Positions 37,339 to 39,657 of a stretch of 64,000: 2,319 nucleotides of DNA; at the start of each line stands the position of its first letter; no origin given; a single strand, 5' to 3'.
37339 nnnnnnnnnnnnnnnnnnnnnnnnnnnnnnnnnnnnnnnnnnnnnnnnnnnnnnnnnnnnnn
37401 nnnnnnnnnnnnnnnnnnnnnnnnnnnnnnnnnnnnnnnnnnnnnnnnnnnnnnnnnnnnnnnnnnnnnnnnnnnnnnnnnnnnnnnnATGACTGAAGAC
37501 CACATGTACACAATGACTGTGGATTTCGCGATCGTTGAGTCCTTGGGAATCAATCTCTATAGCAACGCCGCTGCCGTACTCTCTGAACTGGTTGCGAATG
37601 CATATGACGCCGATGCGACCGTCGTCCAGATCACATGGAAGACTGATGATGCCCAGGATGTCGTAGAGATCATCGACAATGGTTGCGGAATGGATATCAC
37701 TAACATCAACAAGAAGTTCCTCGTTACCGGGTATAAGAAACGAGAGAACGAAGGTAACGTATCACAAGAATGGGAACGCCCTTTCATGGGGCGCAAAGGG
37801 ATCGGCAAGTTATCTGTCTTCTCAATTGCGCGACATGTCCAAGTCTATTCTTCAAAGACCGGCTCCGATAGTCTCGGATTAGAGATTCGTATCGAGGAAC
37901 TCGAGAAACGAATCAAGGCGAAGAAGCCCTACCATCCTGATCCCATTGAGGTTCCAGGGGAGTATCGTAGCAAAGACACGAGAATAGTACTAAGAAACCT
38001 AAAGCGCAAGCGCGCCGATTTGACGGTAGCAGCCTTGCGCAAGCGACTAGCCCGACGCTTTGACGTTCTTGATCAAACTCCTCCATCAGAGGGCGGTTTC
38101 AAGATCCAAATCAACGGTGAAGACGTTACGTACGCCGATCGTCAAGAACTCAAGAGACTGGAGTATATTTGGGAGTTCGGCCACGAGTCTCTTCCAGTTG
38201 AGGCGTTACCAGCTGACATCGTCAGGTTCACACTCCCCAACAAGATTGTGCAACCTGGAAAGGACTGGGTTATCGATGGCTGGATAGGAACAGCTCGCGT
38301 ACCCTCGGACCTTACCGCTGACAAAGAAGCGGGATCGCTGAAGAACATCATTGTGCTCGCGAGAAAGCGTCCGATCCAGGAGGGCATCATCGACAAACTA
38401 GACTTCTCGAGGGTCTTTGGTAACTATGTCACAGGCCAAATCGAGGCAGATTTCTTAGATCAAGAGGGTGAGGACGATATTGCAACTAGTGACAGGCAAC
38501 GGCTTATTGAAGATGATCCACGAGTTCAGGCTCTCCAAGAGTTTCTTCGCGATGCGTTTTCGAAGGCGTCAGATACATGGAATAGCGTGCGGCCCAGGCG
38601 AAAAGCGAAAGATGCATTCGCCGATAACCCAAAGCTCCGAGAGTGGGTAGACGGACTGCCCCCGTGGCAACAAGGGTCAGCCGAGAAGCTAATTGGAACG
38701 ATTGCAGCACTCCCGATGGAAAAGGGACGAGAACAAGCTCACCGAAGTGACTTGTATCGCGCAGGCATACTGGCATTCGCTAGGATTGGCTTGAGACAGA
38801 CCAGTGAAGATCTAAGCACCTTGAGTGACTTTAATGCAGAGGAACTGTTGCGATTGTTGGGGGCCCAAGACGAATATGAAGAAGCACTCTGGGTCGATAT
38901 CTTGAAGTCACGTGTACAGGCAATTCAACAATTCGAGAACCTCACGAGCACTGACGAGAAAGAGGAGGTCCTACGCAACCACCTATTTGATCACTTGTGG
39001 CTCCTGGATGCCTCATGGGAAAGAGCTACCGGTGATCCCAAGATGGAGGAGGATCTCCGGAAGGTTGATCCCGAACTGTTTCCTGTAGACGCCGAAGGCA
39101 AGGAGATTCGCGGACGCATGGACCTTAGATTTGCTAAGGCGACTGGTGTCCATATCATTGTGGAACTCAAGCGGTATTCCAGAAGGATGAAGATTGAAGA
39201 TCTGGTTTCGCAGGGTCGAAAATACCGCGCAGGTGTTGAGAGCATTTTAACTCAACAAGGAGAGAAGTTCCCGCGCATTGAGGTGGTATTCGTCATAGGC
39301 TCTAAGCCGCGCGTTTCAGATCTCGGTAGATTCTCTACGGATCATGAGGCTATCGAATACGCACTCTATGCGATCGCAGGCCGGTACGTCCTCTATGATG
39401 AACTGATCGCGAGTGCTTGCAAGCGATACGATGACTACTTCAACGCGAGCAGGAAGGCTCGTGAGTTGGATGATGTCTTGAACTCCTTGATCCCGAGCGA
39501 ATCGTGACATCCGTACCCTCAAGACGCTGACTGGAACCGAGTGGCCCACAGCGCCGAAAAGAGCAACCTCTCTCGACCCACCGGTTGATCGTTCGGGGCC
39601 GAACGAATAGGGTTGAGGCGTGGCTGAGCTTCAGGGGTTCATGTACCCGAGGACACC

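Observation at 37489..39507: GHKL (MORC/MutL-like) ATPase fused to a PD-(D/E)xK nuclease-like domain, coupled to an m5C methyltransferase: candidate uncharacterised restriction/defence effector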

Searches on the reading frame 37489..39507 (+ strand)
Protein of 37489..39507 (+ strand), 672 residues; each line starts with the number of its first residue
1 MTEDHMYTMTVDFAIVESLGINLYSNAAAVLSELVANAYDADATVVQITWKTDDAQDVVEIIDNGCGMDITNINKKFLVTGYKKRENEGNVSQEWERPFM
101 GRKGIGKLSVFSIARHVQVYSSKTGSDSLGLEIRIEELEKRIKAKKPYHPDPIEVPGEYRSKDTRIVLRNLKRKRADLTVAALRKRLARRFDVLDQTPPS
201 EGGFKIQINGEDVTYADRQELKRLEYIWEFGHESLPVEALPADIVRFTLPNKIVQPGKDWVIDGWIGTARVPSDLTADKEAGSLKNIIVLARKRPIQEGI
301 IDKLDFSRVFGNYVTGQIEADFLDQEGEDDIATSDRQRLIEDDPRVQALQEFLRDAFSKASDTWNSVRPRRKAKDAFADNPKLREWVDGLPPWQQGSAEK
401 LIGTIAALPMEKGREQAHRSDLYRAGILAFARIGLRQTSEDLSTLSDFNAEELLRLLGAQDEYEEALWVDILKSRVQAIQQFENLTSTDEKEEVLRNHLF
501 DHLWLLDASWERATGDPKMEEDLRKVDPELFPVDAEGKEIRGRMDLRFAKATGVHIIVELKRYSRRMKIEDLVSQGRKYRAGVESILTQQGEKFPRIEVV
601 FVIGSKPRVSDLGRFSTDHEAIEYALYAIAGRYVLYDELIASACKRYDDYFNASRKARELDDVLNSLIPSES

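Call 6: search_protein_families(library=pfam, proteins=[window:37489-39507:+], max_evalue=1)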
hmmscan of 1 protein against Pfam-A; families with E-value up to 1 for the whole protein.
window:37489-39507:+ (672 aa): 3 families
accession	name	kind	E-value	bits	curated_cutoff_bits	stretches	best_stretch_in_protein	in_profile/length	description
PF13589.12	HATPase_c_3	-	3.9e-18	66.2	25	1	28-154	4-125/137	Histidine kinase-, DNA gyrase B-, and HSP90-like ATPase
PF02518.31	HATPase_c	-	5.5e-06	27.2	26.4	1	29-78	8-59/111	Histidine kinase-, DNA gyrase B-, and HSP90-like ATPase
PF25794.1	SACS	-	0.0055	17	32.8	1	22-116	13-115/247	Sacsin domain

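Call 7: search_protein_families(library=padloc, proteins=[window:37489-39507:+], max_evalue=1)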
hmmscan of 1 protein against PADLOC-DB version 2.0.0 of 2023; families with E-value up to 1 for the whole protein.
window:37489-39507:+ (672 aa): 5 families
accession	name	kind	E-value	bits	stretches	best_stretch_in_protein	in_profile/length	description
PDLC03419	REase_II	-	5.8e-152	505.5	1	6-595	4-601/695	Type II restriction enzyme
PDLC03485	REase_II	-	2.7e-52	176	1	4-385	3-363/611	Type II restriction enzyme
PDLC02204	MzaB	-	8.3e-05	19.2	1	22-125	20-117/500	-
PDLC03966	TmtA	-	0.0033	13.2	1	23-122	39-138/1655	-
PDLC03972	TmtA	-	0.03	10.3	1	17-122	31-128/1302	-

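Call 8: search_protein_families(library=ncbifam, proteins=[window:37489-39507:+], max_evalue=1)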
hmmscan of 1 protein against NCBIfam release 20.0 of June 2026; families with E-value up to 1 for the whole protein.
window:37489-39507:+ (672 aa): 20 families
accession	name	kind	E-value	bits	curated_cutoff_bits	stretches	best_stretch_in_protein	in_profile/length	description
NF050001.1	restrict_BbrUII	equivalog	1.7e-228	760.4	550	1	7-667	1-659/659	BbrUII/HgiDII family restriction enzyme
TIGR00585.2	mutl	equivalog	1e-07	31.3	180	1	27-74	21-67/555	DNA mismatch repair endonuclease MutL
NF010683.0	PRK14083.1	equivalog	4.1e-07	28.8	455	1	15-125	15-132/604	HSP90 family protein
NF000951.0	PRK00095.2-1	equivalog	5.9e-07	28.5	391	1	27-114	25-107/559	DNA mismatch repair endonuclease MutL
NF047352.1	P_loop_sacsin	domain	7.5e-07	29.5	50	1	30-120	3-80/80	sacsin N-terminal ATP-binding-like domain-containing protein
NF041932.1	MzaB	equivalog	3.8e-06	25.5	850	1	24-124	9-103/480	MZA anti-phage system associated ATPase MzaB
NF000953.0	PRK00095.2-4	equivalog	2.4e-05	23.4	693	1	27-73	23-68/611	DNA mismatch repair endonuclease MutL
NF003555.1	PRK05218.1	equivalog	0.00012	20.7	371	1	33-128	30-144/614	molecular chaperone HtpG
NF000950.0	PRK00095.1-3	equivalog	0.00015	20.3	756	1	28-87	25-83/641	DNA mismatch repair endonuclease MutL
NF000952.0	PRK00095.2-2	subfamily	0.0039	15.7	840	1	27-75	23-70/623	DNA mismatch repair endonuclease MutL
NF000954.0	PRK00095.2-5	equivalog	0.0045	15.4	937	1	24-73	24-72/588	DNA mismatch repair endonuclease MutL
NF000949.0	PRK00095.1-2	equivalog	0.0048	16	750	1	28-73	28-72/634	DNA mismatch repair endonuclease MutL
TIGR02916.1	PEP_his_kin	equivalog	0.0056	15.3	300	1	28-76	581-631/679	XrtA/PEP-CTERM system histidine kinase PrsK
NF040750.1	tetrathio_HK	equivalog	0.0066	15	750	1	29-78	459-508/555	tetrathionate respiration histidine kinase TtrS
NF000948.0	PRK00095.1-1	equivalog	0.0071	15.3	701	1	28-69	24-64/625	DNA mismatch repair endonuclease MutL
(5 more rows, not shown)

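Call 12: find_homologous_proteins(query=window:37489-39504:+, max_evalue=0.00001)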
Query window:37489-39504:+ (672 aa): 2923 proteins with E <= 0.00001 among 8000 candidates; the best 120 are listed.
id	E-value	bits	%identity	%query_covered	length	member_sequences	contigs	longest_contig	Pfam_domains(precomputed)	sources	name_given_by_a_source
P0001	0.0e+0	1507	100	100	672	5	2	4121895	PF02518.32,PF13589.13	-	-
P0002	0.0e+0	1227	81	100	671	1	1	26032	PF02518.32,PF13589.13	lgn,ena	-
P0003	0.0e+0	1211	80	100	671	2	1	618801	PF02518.32,PF13589.13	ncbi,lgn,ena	-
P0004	0.0e+0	1124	74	99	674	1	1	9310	PF02518.32,PF13589.13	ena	-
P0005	0.0e+0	1121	74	99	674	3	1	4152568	PF02518.32,PF13589.13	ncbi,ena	-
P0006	0.0e+0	1106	74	99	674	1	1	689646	PF02518.32,PF13589.13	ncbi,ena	-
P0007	0.0e+0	1096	74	99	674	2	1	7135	PF02518.32,PF13589.13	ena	-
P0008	0.0e+0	1068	71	99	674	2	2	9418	PF02518.32,PF13589.13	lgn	-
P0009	0.0e+0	1056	70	100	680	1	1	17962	PF02518.32,PF13589.13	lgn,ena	-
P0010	0.0e+0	1046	71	99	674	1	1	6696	PF02518.32,PF13589.13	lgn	-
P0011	0.0e+0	1042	71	99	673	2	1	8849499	PF02518.32,PF13589.13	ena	-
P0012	0.0e+0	1042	71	99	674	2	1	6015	PF02518.32,PF13589.13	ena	-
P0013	0.0e+0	1020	69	99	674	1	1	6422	PF02518.32,PF13589.13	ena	-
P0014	1.7e-298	1010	68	98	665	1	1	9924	PF13589.13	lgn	-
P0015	3.7e-298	1009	67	99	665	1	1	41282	PF13589.13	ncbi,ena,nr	ncbi:MAG: ATP-binding protein [bacterium]|nr:ATP-binding protein [bacterium]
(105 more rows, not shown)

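Call 13: search_solved_structures(query=window:37489-39504:+, max_evalue=1)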
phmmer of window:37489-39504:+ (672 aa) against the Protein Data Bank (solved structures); distinct sequences matched with E-value up to 1: 18.
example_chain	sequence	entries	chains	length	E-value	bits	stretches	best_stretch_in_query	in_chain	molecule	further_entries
9n2k_A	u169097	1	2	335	0.0013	20.7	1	25-121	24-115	DNA mismatch repair protein MutL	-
1ea6_A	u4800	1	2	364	0.0064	18.4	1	28-84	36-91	PMS1 PROTEIN HOMOLOG 2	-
7rcb_A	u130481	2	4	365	0.0064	18.4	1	28-84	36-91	Mismatch repair endonuclease PMS2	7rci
1h7s_A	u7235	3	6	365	0.0064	18.4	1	28-84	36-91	PMS1 PROTEIN HOMOLOG 2 | MISMATCH REPAIR ENDONUCLEASE PMS2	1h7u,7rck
6mfq_A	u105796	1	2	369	0.0064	18.4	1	28-84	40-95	Mismatch repair endonuclease PMS2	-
9s89_A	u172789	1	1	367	0.0065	18.4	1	28-84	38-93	Mismatch repair endonuclease PMS2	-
9d9d_A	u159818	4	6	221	0.039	15.8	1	53-124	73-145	Heat shock protein 90 homolog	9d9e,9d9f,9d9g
6cji_A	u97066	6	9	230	0.045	15.6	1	53-124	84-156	Heat shock protein 90 homolog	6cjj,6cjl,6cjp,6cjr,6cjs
9msq_A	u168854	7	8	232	0.046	15.6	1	53-124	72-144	Heat shock protein 90 homolog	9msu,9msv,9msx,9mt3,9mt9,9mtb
1b63_A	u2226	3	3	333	0.17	13.7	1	25-73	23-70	MUTL | DNA mismatch repair protein mutL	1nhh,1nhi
1b62_A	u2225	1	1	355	0.18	13.6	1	25-72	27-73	PROTEIN (MUTL)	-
1bkn_A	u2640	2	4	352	0.18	13.6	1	25-72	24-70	MUTL | DNA mismatch repair protein MutL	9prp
1nhj_A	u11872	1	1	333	0.24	13.2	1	25-70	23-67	DNA mismatch repair protein mutL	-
7c04_A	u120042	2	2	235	0.44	12.3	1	23-132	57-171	Heat shock protein 75 kDa, mitochondrial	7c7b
5f3k_A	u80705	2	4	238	0.45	12.3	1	23-132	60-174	Heat shock protein 75 kDa, mitochondrial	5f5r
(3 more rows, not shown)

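Call 38: predict_structure(alignment_id=A1)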
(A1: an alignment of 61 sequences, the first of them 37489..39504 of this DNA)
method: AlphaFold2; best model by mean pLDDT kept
length: 672 residues; sequences in the alignment: 61
mean_pLDDT: 75.6   pTM: 0.62
mean pLDDT of the five models: 75.6, 70.6, 66.6, 63.7, 61.0
residues with pLDDT >= 90: 81; 70-90: 386; 50-70: 150; < 50: 55
segments of 3 or more residues with pLDDT < 50: 17-23, 103-105, 435-439, 453-479
pLDDT, mean of each block of 10 residues (from residue 1): 73 52 64 86 93 82 90 84 79 87 62 88 87 89 86 89 87 80 85 86 93 88 90 88 92 81 88 71 64 68 63 80 71 55 82 88 85 86 86 80 80 73 75 55 54 45 40 47 54 63 62 57 63 74 75 79 81 85 81 81 84 84 86 79 60 58 72 36
secondary structure, 60 per line:
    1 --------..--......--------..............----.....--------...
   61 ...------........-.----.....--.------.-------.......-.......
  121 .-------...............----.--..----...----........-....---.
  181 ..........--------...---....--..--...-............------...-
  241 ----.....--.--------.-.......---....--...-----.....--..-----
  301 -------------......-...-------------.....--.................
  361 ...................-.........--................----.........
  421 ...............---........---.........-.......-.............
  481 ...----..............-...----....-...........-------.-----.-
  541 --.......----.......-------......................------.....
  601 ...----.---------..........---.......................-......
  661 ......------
elements in order (helices of 4 or more, strands of 3 or more residues): H13-18 H27-40 E45-49 E58-63 H70-77 H84-88 H106-112 E114-121 E129-134 H135-143 E164-171 H173-176 H180-190 E205-208 H219-223 E224-230 E245-249 E263-269 H273-276 E287-291 E314-319 H337-341 H344-379 H381-389 H392-407 H412-435 H439-446 H450-458 H460-466 H468-483 H488-501 H510-513 E515-522 E543-549 E554-560 H569-589 E596-603 H618-627 E631-635 H636-653 H655-666

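Call 40: search_protein_representatives(protein=window:37489-39504:+)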
Query: 672 residues. Proteins with E-value up to 0.001 (for the whole library): 4362; up to 1e-10: 1499; up to 1e-30: 375. The best 150 are listed.
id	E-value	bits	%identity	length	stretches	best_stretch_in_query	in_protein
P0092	1.1e-248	843.6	60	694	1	5-669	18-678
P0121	8.5e-172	589.6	46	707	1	19-667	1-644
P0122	2.8e-171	587.9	47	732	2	203-666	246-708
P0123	3.6e-157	541.2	45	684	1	7-665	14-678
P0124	4.7e-151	521.1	43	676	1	6-667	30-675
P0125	7.3e-148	510.5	43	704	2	11-528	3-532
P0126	8.2e-140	483.9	42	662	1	6-657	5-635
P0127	2.3e-137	475.9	42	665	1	6-666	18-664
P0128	1.7e-135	469.7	42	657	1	6-665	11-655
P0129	2.6e-135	469.0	43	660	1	9-671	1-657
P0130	3.0e-133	462.3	42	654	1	6-665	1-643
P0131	4.2e-130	451.8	41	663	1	3-666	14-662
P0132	3.7e-127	442.1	41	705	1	6-653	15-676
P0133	3.5e-125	435.6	37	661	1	2-667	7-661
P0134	5.6e-125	434.9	41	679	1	6-651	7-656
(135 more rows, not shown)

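Call 41: fold_search(model_id=the predicted structure, library=pdb)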
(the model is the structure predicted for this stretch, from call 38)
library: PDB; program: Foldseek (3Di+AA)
matches with E <= 10: 564; with E <= 0.001: 382
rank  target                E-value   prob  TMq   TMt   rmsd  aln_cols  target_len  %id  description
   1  4iyn_B                4.2e-12  1.00  0.33  0.36   9.9       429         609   16  Structure of mitochondrial Hsp90 (TRAP1) with ADP-ALF4- (released 2014-01-22)
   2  4j0b_B                4.4e-12  1.00  0.35  0.38  10.0       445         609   15  Structure of mitochondrial Hsp90 (TRAP1) with ADP-BeF3 (released 2014-01-22)
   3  4ipe_B                9.0e-12  1.00  0.33  0.36   9.2       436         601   15  Crystal structure of mitochondrial Hsp90 (TRAP1) with AMPPNP (released 2014-01-22)
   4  6d14_B                9.0e-12  1.00  0.31  0.34  12.0       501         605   15  Zebrafish TRAP1 bound to AMPPNP and calcium in the asymmetric closed state (released 2018-04-25)
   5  7exp_B                1.8e-11  1.00  0.32  0.36   9.7       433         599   15  Crystal structure of zebrafish TRAP1 with AMPPNP and MitoQ (released 2022-01-05)
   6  6xg6_B                1.8e-11  1.00  0.35  0.38  11.1       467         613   14  Full-length human mitochondrial Hsp90 (TRAP1) with ADP-BeF3 (released 2020-09-30)
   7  5tth_B                2.0e-11  1.00  0.33  0.35   9.8       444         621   14  Heterodimeric SpyCatcher/SpyTag-fused zebrafish TRAP1 in ATP/ADP-hybrid state (released 2017-08-23)
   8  7kcl_A                2.0e-11  1.00  0.35  0.38  11.8       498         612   16  Full-length human mitochondrial Hsp90 (TRAP1) in complex with SdhB in the presence of AMP-PNP (released 2021-10-13)
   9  7exp_A                2.5e-11  1.00  0.35  0.41   9.4       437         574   13  Crystal structure of zebrafish TRAP1 with AMPPNP and MitoQ (released 2022-01-05)
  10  5tvw_B                3.2e-11  1.00  0.33  0.37  10.9       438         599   14  Crystal structure of mitochondrial Hsp90 (TRAP1) with ATP in absence of Mg, hemi-hydrolyzed (released 2018-03-14)
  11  4iyn_A                5.0e-11  1.00  0.33  0.36   9.7       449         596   14  Structure of mitochondrial Hsp90 (TRAP1) with ADP-ALF4- (released 2014-01-22)
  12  5tvw_A                5.9e-11  1.00  0.33  0.37  10.3       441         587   14  Crystal structure of mitochondrial Hsp90 (TRAP1) with ATP in absence of Mg, hemi-hydrolyzed (released 2018-03-14)
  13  6d14_A                8.0e-11  1.00  0.33  0.38  10.0       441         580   14  Zebrafish TRAP1 bound to AMPPNP and calcium in the asymmetric closed state (released 2018-04-25)
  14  4ivg                  8.8e-11  1.00  0.32  0.44  10.1       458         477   15  Crystal structure of mitochondrial Hsp90 (TRAP1) NTD-Middle domain dimer with AMPPNP (released 2014-01-22)
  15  5tth_A                9.8e-11  1.00  0.33  0.34   9.3       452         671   14  Heterodimeric SpyCatcher/SpyTag-fused zebrafish TRAP1 in ATP/ADP-hybrid state (released 2017-08-23)
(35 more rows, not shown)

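Call 44: find_related_loci(query=A1, collection=genome_contigs, flank=6000)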
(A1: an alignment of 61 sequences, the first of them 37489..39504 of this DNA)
Query A1 (672 aa) in genome_contigs; peptide patterns used: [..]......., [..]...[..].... (x = any residue, [..] = any of these).
171 stretches matched a pattern; 108 encode a relative of the query (tblastn E <= 1e-3); the best 80 are kept; 80 distinct loci.
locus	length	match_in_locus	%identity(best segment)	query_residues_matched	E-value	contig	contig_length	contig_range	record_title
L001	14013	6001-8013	80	1-672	0e+0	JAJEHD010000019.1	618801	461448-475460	MAG: Acidimicrobiia bacterium isolate p16x60bins.22 k141_704600, whole genome shotgun sequence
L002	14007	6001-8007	74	1-668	0e+0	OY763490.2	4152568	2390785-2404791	MAG: Acidimicrobiales bacterium isolate e420a23f-e807-4b73-8760-6b68b197cd4b genome assembly, chromosome: 1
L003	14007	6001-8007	74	1-668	0e+0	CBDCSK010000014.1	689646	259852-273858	MAG: Candidatus Aldehydirespirator sp. isolate 158ad01d-a0e1-4362-9a4e-647a92b6262f genome assembly, contig: contig_14,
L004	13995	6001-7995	62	1-667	0e+0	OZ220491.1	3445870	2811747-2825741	MAG: Acidimicrobiales bacterium isolate 383ba79e-94a5-4396-b72d-754c03a60d81 genome assembly, chromosome: 1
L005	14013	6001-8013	61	1-668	0e+0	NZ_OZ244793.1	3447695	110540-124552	MAG: Candidatus Poriferisocius sp. isolate eb953f55-d217-44be-823b-51f5cc7e01cb chromosome 1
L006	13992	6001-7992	59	1-667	0e+0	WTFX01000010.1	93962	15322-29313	MAG: Microthrixaceae bacterium isolate CO36386bin_14 NODE_145_length_93962_cov_114.402568, whole genome shotgun sequence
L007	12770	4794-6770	60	4-664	0e+0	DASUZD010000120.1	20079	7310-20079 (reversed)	MAG TPA_asm: Gaiellaceae bacterium isolate SMAG_U1913 k141_1648488, whole genome shotgun sequence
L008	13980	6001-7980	60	7-667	0e+0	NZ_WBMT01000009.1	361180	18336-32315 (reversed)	Actinomadura rudentiformis strain HMC1 Scaffold9, whole genome shotgun sequence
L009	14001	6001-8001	58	2-667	0e+0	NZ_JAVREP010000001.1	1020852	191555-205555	Nocardiopsis lambiniae strain DSM 44743 NODE_1_length_1020852_cov_25.841244, whole genome shotgun sequence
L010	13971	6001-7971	59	8-667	0e+0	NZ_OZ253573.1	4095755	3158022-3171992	MAG: Candidatus Poriferisodalis sp. isolate 9d14b9c2-42ee-4ee7-bd75-182aadf7d47b chromosome 1, complete sequence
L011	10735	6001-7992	59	1-667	0e+0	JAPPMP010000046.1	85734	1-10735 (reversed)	MAG: Acidimicrobiaceae bacterium isolate RHO3_bin_4 NODE_650_length_85734_cov_12.550473, whole genome shotgun sequence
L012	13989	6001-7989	59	2-667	0e+0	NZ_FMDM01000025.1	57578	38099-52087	Micromonospora humi strain DSM 45647, whole genome shotgun sequence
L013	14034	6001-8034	58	4-667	0e+0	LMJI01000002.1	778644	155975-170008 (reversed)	Cellulomonas sp. Root930 contig_2, whole genome shotgun sequence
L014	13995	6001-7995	57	1-667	0e+0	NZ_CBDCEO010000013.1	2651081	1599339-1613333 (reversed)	MAG: Candidatus Poriferisodalis sp. isolate aea9684f-d56c-4337-aaed-9a8a14d8382b contig_13, whole genome shotgun sequenc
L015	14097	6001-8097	56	5-667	0e+0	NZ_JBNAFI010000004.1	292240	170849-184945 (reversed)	Microbacterium arborescens strain CH-007 NODE_4_length_292240_cov_301.437006, whole genome shotgun sequence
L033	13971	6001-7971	58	7-667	0e+0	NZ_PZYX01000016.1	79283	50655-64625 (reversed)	Nocardioides allogilvus strain KCTC 49020 contig016, whole genome shotgun sequence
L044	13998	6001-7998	46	4-669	1e-174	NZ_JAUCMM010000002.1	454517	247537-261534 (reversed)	Curtobacterium subtropicum strain RHCJP20 NODE_2_length_454517_cov_69.108601, whole genome shotgun sequence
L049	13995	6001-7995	45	7-669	3e-168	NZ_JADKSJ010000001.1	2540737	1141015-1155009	Plantibacter sp. VKM Ac-2880 n1, whole genome shotgun sequence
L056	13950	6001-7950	42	4-667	5e-156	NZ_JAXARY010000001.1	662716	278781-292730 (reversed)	Methylomonas defluvii strain OY6 NODE_1_length_662716_cov_127.854072, whole genome shotgun sequence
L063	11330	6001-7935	34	7-667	4e-113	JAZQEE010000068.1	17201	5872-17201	MAG: Acutalibacteraceae bacterium isolate T1900044635_TS20190101.MAGScoT_cleanbin_000019 SGB_1129_k141_479886, whole gen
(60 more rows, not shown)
